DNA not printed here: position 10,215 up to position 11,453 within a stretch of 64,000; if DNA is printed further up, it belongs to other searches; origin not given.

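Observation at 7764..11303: FadL/PorV-like outer-membrane barrel fused to an ~870 aa TPR array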

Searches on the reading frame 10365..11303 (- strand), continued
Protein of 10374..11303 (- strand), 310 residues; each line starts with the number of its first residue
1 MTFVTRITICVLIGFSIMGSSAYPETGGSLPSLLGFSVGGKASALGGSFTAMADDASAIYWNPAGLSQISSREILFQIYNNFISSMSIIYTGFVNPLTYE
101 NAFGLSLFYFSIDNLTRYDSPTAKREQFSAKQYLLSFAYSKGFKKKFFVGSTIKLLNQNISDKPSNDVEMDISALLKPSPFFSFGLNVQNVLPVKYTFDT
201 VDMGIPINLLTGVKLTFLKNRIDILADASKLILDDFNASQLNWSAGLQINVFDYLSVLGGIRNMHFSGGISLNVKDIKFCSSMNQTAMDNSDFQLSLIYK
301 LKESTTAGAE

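Call 38: find_encoding_contigs(protein=P0106, flank=10000, max_places=2)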
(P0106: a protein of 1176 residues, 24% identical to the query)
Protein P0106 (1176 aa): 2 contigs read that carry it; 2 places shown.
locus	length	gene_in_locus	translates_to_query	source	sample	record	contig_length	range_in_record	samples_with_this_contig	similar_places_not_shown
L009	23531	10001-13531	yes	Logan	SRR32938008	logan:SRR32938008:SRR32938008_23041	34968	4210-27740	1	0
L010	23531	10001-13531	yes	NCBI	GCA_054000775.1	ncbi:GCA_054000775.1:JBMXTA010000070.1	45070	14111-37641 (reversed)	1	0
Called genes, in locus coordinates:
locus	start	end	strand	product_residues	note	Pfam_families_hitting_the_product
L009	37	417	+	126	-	PF07719:TPR_2 (faint), PF13174:TPR_6 (faint), PF13428:TPR_14 (faint), PF00515:TPR_1 (faint)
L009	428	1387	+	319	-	PF00515:TPR_1 (faint), PF07719:TPR_2 (faint), PF12895:ANAPC3 (faint), PF13174:TPR_6 (faint), PF13176:TPR_7 (faint), PF13181:TPR_8 (faint), PF13424:TPR_12 (weak), PF13414:TPR_11 (weak), +5 more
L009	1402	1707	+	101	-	PF01649:Ribosomal_S20p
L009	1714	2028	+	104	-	PF00216:Bac_DNA_binding, PF18291:HU-HIG (weak)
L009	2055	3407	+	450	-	PF13432:TPR_16 (weak), PF25063:ARM_TT21_C (weak), PF13414:TPR_11 (weak), PF13432:TPR_16, PF25064:ARM_TT21_5th (weak), PF13414:TPR_11, PF04471:Mrr_cat, PF22722:NA-iREase1, +16 more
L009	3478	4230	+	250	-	PF20772:TACO1_YebC_N, PF01709:Transcrip_reg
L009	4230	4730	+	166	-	PF02075:RuvC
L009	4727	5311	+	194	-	PF01330:RuvA_N, PF14520:HHH_5, PF00633:HHH (faint), PF07499:RuvA_C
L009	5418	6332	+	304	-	-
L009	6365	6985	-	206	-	PF13487:HD_5, PF01966:HD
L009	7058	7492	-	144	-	PF01844:HNH, PF13395:HNH_4, PF14279:HNH_5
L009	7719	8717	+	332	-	PF01959:DHQS, PF26558:DHQS_2nd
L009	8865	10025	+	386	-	-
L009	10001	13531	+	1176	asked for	PF12895:ANAPC3 (faint), PF13174:TPR_6 (faint), PF13176:TPR_7 (faint), PF13181:TPR_8 (faint), PF13374:TPR_10 (faint), PF00515:TPR_1 (weak), PF07719:TPR_2 (weak), PF00515:TPR_1 (weak), +9 more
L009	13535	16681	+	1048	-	PF07494:Reg_prop (faint), PF27332:TP_0781 (faint), PF19077:Big_13 (faint), PF09136:Glucodextran_B (weak)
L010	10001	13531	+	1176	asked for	PF12895:ANAPC3 (faint), PF13174:TPR_6 (faint), PF13176:TPR_7 (faint), PF13181:TPR_8 (faint), PF13374:TPR_10 (faint), PF00515:TPR_1 (weak), PF07719:TPR_2 (weak), PF00515:TPR_1 (weak), +9 more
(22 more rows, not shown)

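Call 58: search_protein_families(library=pfam, proteins=[P0074, P0085, P0095, P0126, P0129, P0142, P0154, P0173, P0178, P0214], max_evalue=0.0001)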
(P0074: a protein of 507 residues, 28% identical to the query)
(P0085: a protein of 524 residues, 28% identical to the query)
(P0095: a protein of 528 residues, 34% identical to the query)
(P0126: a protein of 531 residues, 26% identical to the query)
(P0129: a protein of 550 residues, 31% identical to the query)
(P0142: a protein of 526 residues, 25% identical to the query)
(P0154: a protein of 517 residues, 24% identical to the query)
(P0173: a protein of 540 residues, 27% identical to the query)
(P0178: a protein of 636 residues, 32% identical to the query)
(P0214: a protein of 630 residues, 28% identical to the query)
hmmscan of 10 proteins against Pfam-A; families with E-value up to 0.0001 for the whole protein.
P0074 (507 aa): 1 family
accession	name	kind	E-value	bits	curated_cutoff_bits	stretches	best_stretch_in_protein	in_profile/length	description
PF14559.12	TPR_19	-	5.3e-06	27.1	25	0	365-391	2-28/68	Tetratricopeptide repeat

P0085 (524 aa): 8 families
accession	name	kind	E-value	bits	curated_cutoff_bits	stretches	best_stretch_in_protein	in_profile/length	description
PF07719.23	TPR_2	-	2.5e-14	52.6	27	1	472-503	3-34/34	Tetratricopeptide repeat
PF00515.34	TPR_1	-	1.3e-12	47.4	27.8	1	471-503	2-34/34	Tetratricopeptide repeat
PF14559.12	TPR_19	-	1.8e-09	38.2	25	1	448-510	3-65/68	Tetratricopeptide repeat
PF13428.12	TPR_14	-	9.2e-09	35.6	23.5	0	472-507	3-38/44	Tetratricopeptide repeat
PF13414.12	TPR_11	-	5.5e-07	29.6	26.8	0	449-484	7-42/42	TPR repeat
PF13432.12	TPR_16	-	1.7e-06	28.8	32.7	0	440-501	1-62/65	Tetratricopeptide repeat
PF03687.19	UPF0164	-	3.8e-05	23.1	21.4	1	42-257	44-249/325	Uncharacterised protein family (UPF0164)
PF13181.12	TPR_8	-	4.3e-05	23.8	25.7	0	475-502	6-33/34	Tetratricopeptide repeat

P0095 (528 aa): 1 family
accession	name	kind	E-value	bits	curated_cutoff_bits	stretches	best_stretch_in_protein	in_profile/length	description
PF03687.19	UPF0164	-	2.2e-10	40.3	21.4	1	22-109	34-120/325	Uncharacterised protein family (UPF0164)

P0126 (531 aa): 6 families
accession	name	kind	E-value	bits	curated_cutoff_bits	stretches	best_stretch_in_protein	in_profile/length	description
PF07719.23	TPR_2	-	5.2e-10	39.1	27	0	472-504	1-33/34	Tetratricopeptide repeat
PF00515.34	TPR_1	-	1.4e-07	31.4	27.8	0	472-503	1-32/34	Tetratricopeptide repeat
PF13432.12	TPR_16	-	3.5e-07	31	32.7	0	449-504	8-63/65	Tetratricopeptide repeat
PF13428.12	TPR_14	-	2.7e-06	28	23.5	0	317-355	3-41/44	Tetratricopeptide repeat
PF03687.19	UPF0164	-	1.1e-05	24.9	21.4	1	44-160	47-161/325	Uncharacterised protein family (UPF0164)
PF14559.12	TPR_19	-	9e-05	23.2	25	0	451-493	4-46/68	Tetratricopeptide repeat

P0129 (550 aa): 7 families
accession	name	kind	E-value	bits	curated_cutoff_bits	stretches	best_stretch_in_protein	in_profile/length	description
PF07719.23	TPR_2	-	2.6e-14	52.5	27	0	337-365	4-32/34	Tetratricopeptide repeat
PF14559.12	TPR_19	-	3.3e-11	43.8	25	0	442-476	2-36/68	Tetratricopeptide repeat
PF13414.12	TPR_11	-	1.1e-06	28.6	26.8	0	388-413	4-29/42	TPR repeat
PF04010.18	DUF357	-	1.3e-05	25.5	29.4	0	376-400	32-56/73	Protein of unknown function (DUF357)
PF03687.19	UPF0164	-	1.5e-05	24.5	21.4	0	41-102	49-110/325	Uncharacterised protein family (UPF0164)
PF13428.12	TPR_14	-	4.8e-05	24.1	23.5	0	441-473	11-43/44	Tetratricopeptide repeat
PF24575.1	TPR_Slam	-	6.7e-05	23.7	35.2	0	434-474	50-90/104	Surface lipoprotein assembly modifier, N-terminal TPR repeats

P0142 (526 aa): 8 families
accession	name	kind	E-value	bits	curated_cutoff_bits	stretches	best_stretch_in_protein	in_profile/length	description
PF00515.34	TPR_1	-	5e-14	51.9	27.8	1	466-499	1-34/34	Tetratricopeptide repeat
PF07719.23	TPR_2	-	1.7e-13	50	27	1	467-499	2-34/34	Tetratricopeptide repeat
PF13414.12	TPR_11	-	1.9e-10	40.7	26.8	2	443-479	5-41/42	TPR repeat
PF14559.12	TPR_19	-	4.4e-06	27.4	25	0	445-503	4-62/68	Tetratricopeptide repeat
PF03349.22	Toluene_X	-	1.1e-05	24.6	29.7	0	28-75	14-57/421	Outer membrane protein transport protein (OMPP1/FadL/TodX)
PF13428.12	TPR_14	-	2.2e-05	25.2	23.5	0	468-502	3-37/44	Tetratricopeptide repeat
PF03687.19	UPF0164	-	5.1e-05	22.7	21.4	0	18-152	27-161/325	Uncharacterised protein family (UPF0164)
PF13181.12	TPR_8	-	8.5e-05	22.9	25.7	0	471-499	6-34/34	Tetratricopeptide repeat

P0154 (517 aa): 6 families
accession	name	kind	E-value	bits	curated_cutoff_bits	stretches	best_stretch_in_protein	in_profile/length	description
PF07719.23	TPR_2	-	8.8e-12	44.6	27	0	463-496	1-34/34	Tetratricopeptide repeat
PF00515.34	TPR_1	-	1.4e-08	34.6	27.8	0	463-496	1-34/34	Tetratricopeptide repeat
PF13414.12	TPR_11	-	6.6e-08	32.6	26.8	0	439-476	4-41/42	TPR repeat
PF14559.12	TPR_19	-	1.1e-06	29.3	25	0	439-505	1-67/68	Tetratricopeptide repeat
PF03687.19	UPF0164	-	1.9e-05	24.1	21.4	0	30-115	39-123/325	Uncharacterised protein family (UPF0164)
PF13428.12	TPR_14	-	7.5e-05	23.5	23.5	0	439-470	11-42/44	Tetratricopeptide repeat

P0173 (540 aa): 7 families
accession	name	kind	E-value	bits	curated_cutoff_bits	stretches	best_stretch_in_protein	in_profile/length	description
PF07719.23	TPR_2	-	7.8e-12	44.8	27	0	489-515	4-30/34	Tetratricopeptide repeat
PF14559.12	TPR_19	-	1.7e-08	35.1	25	0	427-460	2-35/68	Tetratricopeptide repeat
PF13729.12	TraF_2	-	2.1e-08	34.2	25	1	156-223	184-248/264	F plasmid transfer operon, TraF, protein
PF03349.22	Toluene_X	-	7.2e-07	28.5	29.7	0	42-77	25-57/421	Outer membrane protein transport protein (OMPP1/FadL/TodX)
PF00515.34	TPR_1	-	1.4e-06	28.3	27.8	0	365-392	6-33/34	Tetratricopeptide repeat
PF13414.12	TPR_11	-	7.1e-05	22.9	26.8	0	493-514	1-22/42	TPR repeat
PF13424.12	TPR_12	-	9.4e-05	23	30.1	0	366-418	9-64/77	Tetratricopeptide repeat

P0178 (636 aa): 4 families
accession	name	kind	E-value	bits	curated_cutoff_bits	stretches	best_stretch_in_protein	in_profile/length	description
PF07719.23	TPR_2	-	8.2e-13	47.8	27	0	429-457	6-34/34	Tetratricopeptide repeat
PF13428.12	TPR_14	-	5.1e-08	33.3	23.5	0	589-622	3-36/44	Tetratricopeptide repeat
PF00515.34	TPR_1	-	1e-06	28.7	27.8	0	430-457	7-34/34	Tetratricopeptide repeat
PF14559.12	TPR_19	-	6.3e-06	26.9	25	0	597-618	35-56/68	Tetratricopeptide repeat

P0214 (630 aa): 16 families
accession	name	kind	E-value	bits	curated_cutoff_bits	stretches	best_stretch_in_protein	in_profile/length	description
PF07719.23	TPR_2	-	5.3e-30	101.5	27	1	479-512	1-34/34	Tetratricopeptide repeat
PF00515.34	TPR_1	-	6.3e-17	61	27.8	1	479-512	1-34/34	Tetratricopeptide repeat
PF13428.12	TPR_14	-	7e-14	51.4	23.5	0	488-520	10-42/44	Tetratricopeptide repeat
PF14559.12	TPR_19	-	9.2e-14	52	25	0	492-522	4-34/68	Tetratricopeptide repeat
PF13414.12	TPR_11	-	3.7e-13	49.4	26.8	0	487-515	2-30/42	TPR repeat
PF13181.12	TPR_8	-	2.4e-10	40.2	25.7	0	479-512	1-34/34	Tetratricopeptide repeat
PF13432.12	TPR_16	-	8.6e-09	36.1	32.7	0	486-519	4-37/65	Tetratricopeptide repeat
PF13371.12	TPR_9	-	6.6e-08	32.9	35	0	479-517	29-67/73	Tetratricopeptide repeat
PF13424.12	TPR_12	-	7e-08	33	30.1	0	455-510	21-76/77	Tetratricopeptide repeat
PF14863.12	Alkyl_sulf_dimr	-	7.2e-08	33.4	26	0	530-574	72-116/139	Alkyl sulfatase dimerisation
PF24575.1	TPR_Slam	-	1.7e-07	32.1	35.2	0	531-571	51-91/104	Surface lipoprotein assembly modifier, N-terminal TPR repeats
PF13174.12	TPR_6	-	1.2e-06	29.2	26.3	0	483-511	4-32/33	Tetratricopeptide repeat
PF23558.1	TPR_P4H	-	1.5e-06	28.7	27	0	480-568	2-83/91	Prolyl 4-hydroxylase peptide-substrate-binding domain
PF14853.12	Fis1_TPR_C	-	1.1e-05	25.9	25.3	0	434-466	15-47/53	Fis1 C-terminal tetratricopeptide repeat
PF23914.1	TPR_CcmH_CycH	-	3.1e-05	24.3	42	0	488-565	59-125/158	Cytochrome c-type biogenesis protein H TPR domain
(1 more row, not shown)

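Call 62: find_encoding_contigs(protein=P0072, flank=7000, max_places=1)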
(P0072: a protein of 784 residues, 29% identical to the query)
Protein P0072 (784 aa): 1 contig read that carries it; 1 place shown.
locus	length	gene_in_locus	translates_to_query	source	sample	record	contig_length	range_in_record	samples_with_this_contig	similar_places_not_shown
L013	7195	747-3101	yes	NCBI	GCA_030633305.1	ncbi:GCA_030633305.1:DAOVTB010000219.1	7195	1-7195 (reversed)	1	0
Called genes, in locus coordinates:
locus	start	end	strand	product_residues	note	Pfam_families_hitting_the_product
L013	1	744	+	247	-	?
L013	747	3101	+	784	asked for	PF13424:TPR_12 (faint), PF24575:TPR_Slam (faint), PF07719:TPR_2 (faint), PF12895:ANAPC3 (faint), PF13174:TPR_6 (faint), PF13181:TPR_8 (faint), PF13414:TPR_11 (faint), PF00515:TPR_1 (weak), +3 more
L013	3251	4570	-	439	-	PF14907:NTP_transf_5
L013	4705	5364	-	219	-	PF01061:ABC2_membrane, PF12698:ABC2_membrane_3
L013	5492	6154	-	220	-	PF00005:ABC_tran, PF13304:AAA_21 (faint)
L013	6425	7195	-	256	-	?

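Call 63: find_encoding_contigs(protein=P0214, flank=7000, max_places=1)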
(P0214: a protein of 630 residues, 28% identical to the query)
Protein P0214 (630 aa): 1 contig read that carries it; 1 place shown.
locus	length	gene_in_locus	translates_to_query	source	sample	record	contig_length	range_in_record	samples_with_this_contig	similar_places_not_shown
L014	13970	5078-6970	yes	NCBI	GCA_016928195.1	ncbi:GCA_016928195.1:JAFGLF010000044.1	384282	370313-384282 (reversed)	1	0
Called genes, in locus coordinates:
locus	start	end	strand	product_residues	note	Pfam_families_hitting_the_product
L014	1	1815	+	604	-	PF07715:Plug, PF00593:TonB_dep_Rec_b-barrel, PF25183:OMP_b-brl_4 (faint)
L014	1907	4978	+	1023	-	PF13205:Big_5, PF18962:Por_Secre_tail (weak)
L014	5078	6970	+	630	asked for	PF14853:Fis1_TPR_C (faint), PF13371:TPR_9 (faint), PF13428:TPR_14 (faint), PF14863:Alkyl_sulf_dimr (faint), PF23558:TPR_P4H (faint), PF13174:TPR_6 (faint), PF00515:TPR_1 (weak), PF07719:TPR_2 (weak), +6 more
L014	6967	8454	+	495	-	PF17203:sCache_3_2 (faint), PF00672:HAMP, PF00512:HisKA, PF02518:HATPase_c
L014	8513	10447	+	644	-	PF00072:Response_reg, PF01590:GAF, PF13185:GAF_2, PF00989:PAS, PF08448:PAS_4, PF13426:PAS_9, PF00512:HisKA, PF02518:HATPase_c, +1 more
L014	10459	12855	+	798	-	PF00072:Response_reg, PF23198:PDE8A_N (faint), PF00989:PAS, PF13426:PAS_9, PF00512:HisKA, PF02518:HATPase_c, PF00072:Response_reg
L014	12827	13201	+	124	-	PF00072:Response_reg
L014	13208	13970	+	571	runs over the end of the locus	PF05157:MshEN, PF00437:T2SSE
